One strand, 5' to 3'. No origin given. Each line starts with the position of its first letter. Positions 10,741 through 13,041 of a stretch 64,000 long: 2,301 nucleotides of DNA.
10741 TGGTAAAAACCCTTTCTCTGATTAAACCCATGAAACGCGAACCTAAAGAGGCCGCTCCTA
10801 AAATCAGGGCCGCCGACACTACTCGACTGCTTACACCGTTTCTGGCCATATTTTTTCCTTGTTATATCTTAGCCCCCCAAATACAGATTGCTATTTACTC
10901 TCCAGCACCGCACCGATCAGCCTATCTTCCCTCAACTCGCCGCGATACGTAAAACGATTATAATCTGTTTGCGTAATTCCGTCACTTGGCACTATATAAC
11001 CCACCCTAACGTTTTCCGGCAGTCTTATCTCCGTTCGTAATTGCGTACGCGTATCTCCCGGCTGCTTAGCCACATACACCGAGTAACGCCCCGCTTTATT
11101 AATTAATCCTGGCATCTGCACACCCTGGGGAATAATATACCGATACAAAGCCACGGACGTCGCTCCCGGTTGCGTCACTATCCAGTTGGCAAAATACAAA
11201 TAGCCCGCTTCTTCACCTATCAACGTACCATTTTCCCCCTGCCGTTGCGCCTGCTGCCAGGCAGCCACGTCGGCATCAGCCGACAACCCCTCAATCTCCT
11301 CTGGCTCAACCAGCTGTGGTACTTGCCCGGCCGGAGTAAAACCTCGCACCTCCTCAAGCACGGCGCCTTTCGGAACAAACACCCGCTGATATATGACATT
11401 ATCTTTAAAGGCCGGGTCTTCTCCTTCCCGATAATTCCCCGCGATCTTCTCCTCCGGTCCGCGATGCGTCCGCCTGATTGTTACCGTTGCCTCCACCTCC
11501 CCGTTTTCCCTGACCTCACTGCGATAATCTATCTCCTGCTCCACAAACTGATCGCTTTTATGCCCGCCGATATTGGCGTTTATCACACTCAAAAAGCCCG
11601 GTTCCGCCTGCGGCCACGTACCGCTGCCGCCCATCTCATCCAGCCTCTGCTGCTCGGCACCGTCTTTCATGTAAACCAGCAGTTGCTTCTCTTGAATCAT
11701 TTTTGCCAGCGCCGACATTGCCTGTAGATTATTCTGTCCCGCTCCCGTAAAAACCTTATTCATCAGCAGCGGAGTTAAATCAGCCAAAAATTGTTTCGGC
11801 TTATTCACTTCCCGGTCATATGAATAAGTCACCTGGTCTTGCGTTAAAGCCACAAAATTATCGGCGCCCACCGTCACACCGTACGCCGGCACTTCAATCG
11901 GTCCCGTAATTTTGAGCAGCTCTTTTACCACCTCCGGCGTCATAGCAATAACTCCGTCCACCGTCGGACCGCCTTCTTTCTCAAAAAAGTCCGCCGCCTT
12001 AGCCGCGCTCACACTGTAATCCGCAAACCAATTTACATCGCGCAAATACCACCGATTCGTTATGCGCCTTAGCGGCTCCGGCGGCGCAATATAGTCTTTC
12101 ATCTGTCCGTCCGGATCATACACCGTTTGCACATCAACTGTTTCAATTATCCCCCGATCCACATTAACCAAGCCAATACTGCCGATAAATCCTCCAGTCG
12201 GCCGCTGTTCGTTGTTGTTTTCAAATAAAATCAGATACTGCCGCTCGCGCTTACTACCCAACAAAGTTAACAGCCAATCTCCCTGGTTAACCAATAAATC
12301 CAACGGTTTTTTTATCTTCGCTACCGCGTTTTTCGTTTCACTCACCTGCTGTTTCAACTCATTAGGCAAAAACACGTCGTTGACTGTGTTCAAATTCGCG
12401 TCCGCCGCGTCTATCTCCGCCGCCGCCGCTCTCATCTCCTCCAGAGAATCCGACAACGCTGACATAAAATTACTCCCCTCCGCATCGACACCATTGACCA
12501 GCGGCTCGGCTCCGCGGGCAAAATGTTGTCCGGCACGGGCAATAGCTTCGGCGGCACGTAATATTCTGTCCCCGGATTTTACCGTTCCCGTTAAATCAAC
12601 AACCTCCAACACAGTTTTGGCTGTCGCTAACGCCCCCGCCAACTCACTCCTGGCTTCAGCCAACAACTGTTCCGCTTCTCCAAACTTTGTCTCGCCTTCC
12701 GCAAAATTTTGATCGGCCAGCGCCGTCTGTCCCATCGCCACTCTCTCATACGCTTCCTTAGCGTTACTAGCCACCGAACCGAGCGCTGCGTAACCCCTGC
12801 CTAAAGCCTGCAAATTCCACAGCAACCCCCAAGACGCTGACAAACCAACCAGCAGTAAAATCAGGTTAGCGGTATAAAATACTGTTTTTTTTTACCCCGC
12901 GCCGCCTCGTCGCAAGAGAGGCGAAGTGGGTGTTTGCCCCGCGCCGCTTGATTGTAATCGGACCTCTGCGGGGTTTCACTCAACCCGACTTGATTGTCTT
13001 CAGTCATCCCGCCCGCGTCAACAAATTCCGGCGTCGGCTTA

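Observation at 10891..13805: The DUF4012 envelope gene is split by a 1-nt frameshift inside a T9/A9 homopolymer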

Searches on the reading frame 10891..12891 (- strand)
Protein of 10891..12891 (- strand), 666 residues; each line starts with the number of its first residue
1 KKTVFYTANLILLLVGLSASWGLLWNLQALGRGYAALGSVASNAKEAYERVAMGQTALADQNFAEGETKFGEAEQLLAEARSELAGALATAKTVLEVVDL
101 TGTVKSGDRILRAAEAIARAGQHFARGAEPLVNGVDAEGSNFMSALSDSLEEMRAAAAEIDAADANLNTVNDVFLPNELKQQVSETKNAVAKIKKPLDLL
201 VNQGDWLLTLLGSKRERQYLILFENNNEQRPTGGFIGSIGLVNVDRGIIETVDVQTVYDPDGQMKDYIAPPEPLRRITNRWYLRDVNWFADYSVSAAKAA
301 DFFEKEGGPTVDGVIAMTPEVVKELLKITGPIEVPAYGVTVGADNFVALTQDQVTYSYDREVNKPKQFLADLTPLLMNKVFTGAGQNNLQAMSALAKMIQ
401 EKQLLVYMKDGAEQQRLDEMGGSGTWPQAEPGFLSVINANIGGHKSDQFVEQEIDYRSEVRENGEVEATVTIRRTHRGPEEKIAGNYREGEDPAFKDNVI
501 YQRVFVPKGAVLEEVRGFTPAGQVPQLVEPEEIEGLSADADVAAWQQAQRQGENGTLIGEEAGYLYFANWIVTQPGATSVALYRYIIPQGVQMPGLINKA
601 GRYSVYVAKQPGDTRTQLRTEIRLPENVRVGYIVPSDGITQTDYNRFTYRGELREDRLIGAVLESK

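Call 4: search_protein_families(library=pfam, proteins=[window:10891-12891:-], max_evalue=0.1)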
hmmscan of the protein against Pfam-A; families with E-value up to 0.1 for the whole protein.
window:10891-12891:- (666 aa): 1 family
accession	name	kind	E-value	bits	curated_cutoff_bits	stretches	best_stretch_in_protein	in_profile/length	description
PF13196.11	DUF4012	-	2.2e-31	109.7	28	1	216-353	3-142/144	Protein of unknown function (DUF4012)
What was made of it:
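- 10891..12884 (-): -1-frame coding region for the extracytoplasmic part, including the stop at 10891-10893: a helical bundle followed by the DUF4012 alpha/beta and beta-rich domains. The Pfam DUF4012 core lies at about 11833-12246. Call 4 (PF13196, E 2.2e-31, residues 216-353 of the 666-aa translation).
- On DUF4012 (Pfam PF13196): E 2.2e-31, 109.7 bits against a cut-off of 28, profile positions 3-142 of 144 (call 4).
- Checked: The other frame reads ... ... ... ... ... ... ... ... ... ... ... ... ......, i.e. *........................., a TM helix followed by DUF4012 (Pfam PF13196, E 2.2e-31, call 4).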

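Call 64: predict_structure(alignment_id=A3)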
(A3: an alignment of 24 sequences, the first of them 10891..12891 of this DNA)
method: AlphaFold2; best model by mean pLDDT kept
length: 666 residues; sequences in the alignment: 24
mean_pLDDT: 81.9   pTM: 0.77
mean pLDDT of the five models: 81.9, 81.9, 79.3, 78.9, 78.3
residues with pLDDT >= 90: 216; 70-90: 331; 50-70: 107; < 50: 12
segments of 3 or more residues with pLDDT < 50: 257-264
pLDDT, mean of each block of 10 residues (from residue 1): 58 71 63 67 83 85 90 91 74 54 74 91 89 61 81 93 90 74 83 83 84 86 81 71 77 53 54 71 70 87 78 90 88 84 84 67 61 74 68 86 92 87 84 93 85 97 95 96 78 90 95 95 74 68 85 90 94 96 95 86 94 93 94 89 93 94 90
secondary structure, 60 per line:
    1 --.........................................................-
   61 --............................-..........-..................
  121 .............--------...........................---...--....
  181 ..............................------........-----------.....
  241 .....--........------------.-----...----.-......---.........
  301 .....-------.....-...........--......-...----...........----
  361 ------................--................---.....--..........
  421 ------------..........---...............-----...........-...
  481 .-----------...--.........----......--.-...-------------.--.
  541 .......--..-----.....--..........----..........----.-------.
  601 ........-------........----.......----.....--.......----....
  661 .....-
elements in order: H3-59 H63-90 H92-101 H103-133 H142-168 H177-210 E217-224 E236-245 E248-255 H283-288 H292-305 E313-317 H319-329 E332-334 E339-341 H346-356 H367-382 H385-400 E404-408 H411-420 E433-442 H446-449 E450-460 E466-476 H478-481 E498-506 E511-516 H540-547 E557-561 E564-573 E578-587 E600-608 E616-623 E628-634 E639-643 E646-652 E657-665
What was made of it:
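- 12817..12885 (-): -1-frame codons for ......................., the single TM or signal-anchor helix. It can only be reached from the upstream ORF by a -1 shift or one extra A. AF2 models a helix from residue 3 (call 64).
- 10891..12884 (-): Call 64 (pLDDT 82, pTM 0.77).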

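Call 67: fold_search(model_id=the predicted structure, library=pdb)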
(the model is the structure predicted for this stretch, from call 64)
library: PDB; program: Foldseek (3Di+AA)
matches with E <= 10: 552; with E <= 0.001: 12
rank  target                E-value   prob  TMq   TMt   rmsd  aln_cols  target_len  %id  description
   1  3pe5_A                3.6e-05  1.00  0.21  0.44   6.4       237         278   14  Three-dimensional Structure of protein A7VV38_9CLOT from Clostridium leptum DSM 753, Northeast Structural Genomics Con (released 2010-11-10)
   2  8pn9_E                1.7e-04  1.00  0.19  0.22   7.5       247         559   11  Structure of human oligosaccharyltransferase OST-A complex bound to NGI-1 (released 2024-05-08)
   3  4bcl                  2.5e-04  1.00  0.14  0.26  19.8       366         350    7  FMO protein from Prosthecochloris aestuarii 2K at Room Temperature (released 1998-09-16)
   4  6mez_B                3.0e-04  1.00  0.15  0.27  19.1       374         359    6  X-ray structure of the Fenna-Matthews-Olsen antenna complex from Prosthecochloris aestuarii (released 2019-03-13)
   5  6s7t_E                4.2e-04  1.00  0.19  0.28   7.4       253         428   11  Cryo-EM structure of human oligosaccharyltransferase complex OST-B (released 2019-12-18)
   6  3eoj                  4.2e-04  1.00  0.14  0.24  19.9       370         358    6  Fmo protein from Prosthecochloris Aestuarii 2K AT 1.3A Resolution (released 2009-05-12)
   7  6m32_F                5.4e-04  1.00  0.15  0.26  19.6       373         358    7  Cryo-EM structure of FMO-RC complex from green sulfur bacteria (released 2020-11-25)
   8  6m32_E                5.4e-04  1.00  0.15  0.26  19.6       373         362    7  Cryo-EM structure of FMO-RC complex from green sulfur bacteria (released 2020-11-25)
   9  5h8z_A                6.0e-04  1.00  0.15  0.26  18.9       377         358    7  Crystal structure of the C49A C353A mutant Fenna-Matthews-Olson Protein from Chlorobaculum Tepidum (released 2016-05-18)
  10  6s7o_E                6.3e-04  1.00  0.19  0.22   7.6       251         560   12  Cryo-EM structure of human oligosaccharyltransferase complex OST-A (released 2019-12-18)
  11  3vdi                  7.6e-04  1.00  0.16  0.27  18.3       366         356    6  Structure of the FMO protein from Pelodictyon phaeum (released 2012-01-25)
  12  3tep                  8.8e-04  1.00  0.19  0.32   6.5       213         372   11  LytR-CPS2a-Psr family protein with bound octaprenyl pyrophosphate lipid and magnesium ion (released 2011-10-12)
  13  8b6l_O                1.0e-03  1.00  0.19  0.21   7.3       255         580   12  Subtomogram average of the human Sec61-TRAP-OSTA-translocon (released 2022-12-07)
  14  2xxq                  1.4e-03  1.00  0.19  0.31   7.3       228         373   11  A widespread family of bacterial cell wall assembly proteins (released 2011-10-19)
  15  4de8                  1.6e-03  1.00  0.19  0.31   6.4       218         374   10  LytR-Cps2a-Psr family protein with bound octaprenyl monophosphate lipid (released 2012-04-04)
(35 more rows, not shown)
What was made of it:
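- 10891..12884 (-): Call 67 (weak fold similarity to LCP ligases).
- On LytR-Cps2A-Psr (LCP) phosphotransferases: Foldseek hits to LCP structures are weak (E 3.6e-5 to 4e-3, TM on target 0.3-0.44, 10-14% identity) (call 67).
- Closest known: LytR-Cps2A-Psr. Same: Foldseek similarity of the DUF4012 core is weak but repeated (E 3.6e-5 to 4e-3, call 67).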
